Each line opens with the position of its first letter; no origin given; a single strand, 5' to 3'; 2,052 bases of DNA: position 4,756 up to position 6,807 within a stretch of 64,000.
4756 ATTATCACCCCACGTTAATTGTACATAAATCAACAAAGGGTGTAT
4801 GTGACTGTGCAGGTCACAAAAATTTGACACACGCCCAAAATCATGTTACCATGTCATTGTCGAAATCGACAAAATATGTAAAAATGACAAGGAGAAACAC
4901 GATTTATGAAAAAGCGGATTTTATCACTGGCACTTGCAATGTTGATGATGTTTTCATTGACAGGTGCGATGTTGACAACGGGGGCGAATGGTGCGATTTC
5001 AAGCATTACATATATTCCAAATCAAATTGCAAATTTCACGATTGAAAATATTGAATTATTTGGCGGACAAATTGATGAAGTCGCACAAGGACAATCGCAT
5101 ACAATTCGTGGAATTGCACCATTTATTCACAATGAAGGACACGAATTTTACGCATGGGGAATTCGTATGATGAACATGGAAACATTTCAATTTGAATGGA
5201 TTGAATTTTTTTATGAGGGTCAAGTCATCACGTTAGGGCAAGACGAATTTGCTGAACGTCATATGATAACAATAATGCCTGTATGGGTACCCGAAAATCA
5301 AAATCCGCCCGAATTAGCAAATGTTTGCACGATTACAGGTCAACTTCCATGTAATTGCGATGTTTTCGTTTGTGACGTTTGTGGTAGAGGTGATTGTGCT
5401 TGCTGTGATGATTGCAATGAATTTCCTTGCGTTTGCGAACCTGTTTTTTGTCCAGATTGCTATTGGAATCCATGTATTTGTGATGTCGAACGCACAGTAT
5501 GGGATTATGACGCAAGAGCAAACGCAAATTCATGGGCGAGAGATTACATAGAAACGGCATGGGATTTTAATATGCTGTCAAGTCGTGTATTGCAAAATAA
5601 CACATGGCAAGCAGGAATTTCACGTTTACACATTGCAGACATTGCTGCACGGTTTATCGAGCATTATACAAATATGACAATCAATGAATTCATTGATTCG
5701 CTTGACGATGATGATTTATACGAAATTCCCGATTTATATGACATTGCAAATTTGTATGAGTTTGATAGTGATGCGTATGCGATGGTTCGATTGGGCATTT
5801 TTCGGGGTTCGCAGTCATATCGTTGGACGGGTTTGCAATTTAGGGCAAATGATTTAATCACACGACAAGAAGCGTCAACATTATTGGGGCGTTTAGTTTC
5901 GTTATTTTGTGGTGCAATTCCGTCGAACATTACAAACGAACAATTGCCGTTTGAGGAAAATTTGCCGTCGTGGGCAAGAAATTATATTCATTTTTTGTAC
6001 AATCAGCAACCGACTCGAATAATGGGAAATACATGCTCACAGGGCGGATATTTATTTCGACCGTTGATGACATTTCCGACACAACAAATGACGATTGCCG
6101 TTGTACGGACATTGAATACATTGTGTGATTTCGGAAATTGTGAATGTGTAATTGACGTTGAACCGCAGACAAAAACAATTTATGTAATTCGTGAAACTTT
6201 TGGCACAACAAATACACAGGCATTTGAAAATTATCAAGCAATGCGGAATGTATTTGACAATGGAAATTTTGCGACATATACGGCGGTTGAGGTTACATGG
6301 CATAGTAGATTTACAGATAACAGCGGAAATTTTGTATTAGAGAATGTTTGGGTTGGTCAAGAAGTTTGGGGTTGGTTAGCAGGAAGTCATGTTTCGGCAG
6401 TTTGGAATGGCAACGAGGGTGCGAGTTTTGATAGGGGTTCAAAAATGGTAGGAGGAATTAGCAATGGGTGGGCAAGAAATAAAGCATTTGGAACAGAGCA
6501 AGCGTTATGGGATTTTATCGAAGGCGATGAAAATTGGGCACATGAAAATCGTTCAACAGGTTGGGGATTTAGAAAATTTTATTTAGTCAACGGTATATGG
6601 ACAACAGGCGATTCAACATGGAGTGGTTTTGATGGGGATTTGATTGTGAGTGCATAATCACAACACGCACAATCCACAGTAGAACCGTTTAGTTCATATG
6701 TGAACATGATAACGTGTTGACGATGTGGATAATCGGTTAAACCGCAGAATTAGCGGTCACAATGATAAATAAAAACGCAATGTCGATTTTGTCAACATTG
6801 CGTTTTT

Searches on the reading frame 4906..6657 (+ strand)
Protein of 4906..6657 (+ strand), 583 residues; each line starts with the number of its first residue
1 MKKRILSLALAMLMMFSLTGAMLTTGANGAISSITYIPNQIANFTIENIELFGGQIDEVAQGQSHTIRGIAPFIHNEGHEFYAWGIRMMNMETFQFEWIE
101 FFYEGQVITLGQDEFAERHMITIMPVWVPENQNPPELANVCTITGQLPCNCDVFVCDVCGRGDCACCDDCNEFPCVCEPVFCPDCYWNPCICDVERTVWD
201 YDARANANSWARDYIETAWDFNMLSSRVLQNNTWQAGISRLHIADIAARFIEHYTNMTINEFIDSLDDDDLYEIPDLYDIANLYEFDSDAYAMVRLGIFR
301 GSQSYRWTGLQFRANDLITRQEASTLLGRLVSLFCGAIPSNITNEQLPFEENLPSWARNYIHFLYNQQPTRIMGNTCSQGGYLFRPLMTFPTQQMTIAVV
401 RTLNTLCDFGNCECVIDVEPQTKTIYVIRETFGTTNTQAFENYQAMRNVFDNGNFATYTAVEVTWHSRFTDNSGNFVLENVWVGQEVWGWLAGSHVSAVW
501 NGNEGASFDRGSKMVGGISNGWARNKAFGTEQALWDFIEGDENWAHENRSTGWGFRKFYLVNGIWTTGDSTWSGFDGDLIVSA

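Call 19: find_encoding_contigs(protein=window:4906-6657:+, flank=10000, max_places=1)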
Protein window:4906-6657:+ (583 aa): 2 contigs read that carry it; 1 place shown.
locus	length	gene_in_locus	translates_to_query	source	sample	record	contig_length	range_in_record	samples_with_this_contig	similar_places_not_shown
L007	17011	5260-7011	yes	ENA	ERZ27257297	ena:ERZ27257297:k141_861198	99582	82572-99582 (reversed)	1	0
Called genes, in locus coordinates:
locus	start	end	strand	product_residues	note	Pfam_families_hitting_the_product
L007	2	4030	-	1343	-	?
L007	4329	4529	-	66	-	-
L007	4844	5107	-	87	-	PF12844:HTH_19 (weak), PF13443:HTH_26 (weak), PF01381:HTH_3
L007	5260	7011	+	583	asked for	-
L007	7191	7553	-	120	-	-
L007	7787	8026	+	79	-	-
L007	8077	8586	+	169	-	-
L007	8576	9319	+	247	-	PF01580:FtsK_SpoIIIE (faint)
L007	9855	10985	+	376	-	-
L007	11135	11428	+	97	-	-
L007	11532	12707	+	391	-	PF13102:Phage_int_SAM_5 (weak), PF14659:Phage_int_SAM_3, PF00589:Phage_integrase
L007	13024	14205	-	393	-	PF07690:MFS_1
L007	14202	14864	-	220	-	PF00440:TetR_N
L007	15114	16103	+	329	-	PF04392:ABC_sub_bind, PF13407:Peripla_BP_4 (weak)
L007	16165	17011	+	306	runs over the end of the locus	PF02653:BPD_transp_2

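Call 83: search_protein_families(library=pfam, proteins=[L007:2-4030:-], max_evalue=0.01)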
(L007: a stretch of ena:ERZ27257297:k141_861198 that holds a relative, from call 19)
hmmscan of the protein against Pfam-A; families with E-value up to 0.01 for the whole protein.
L007:2-4030:- (1343 aa): 0 families
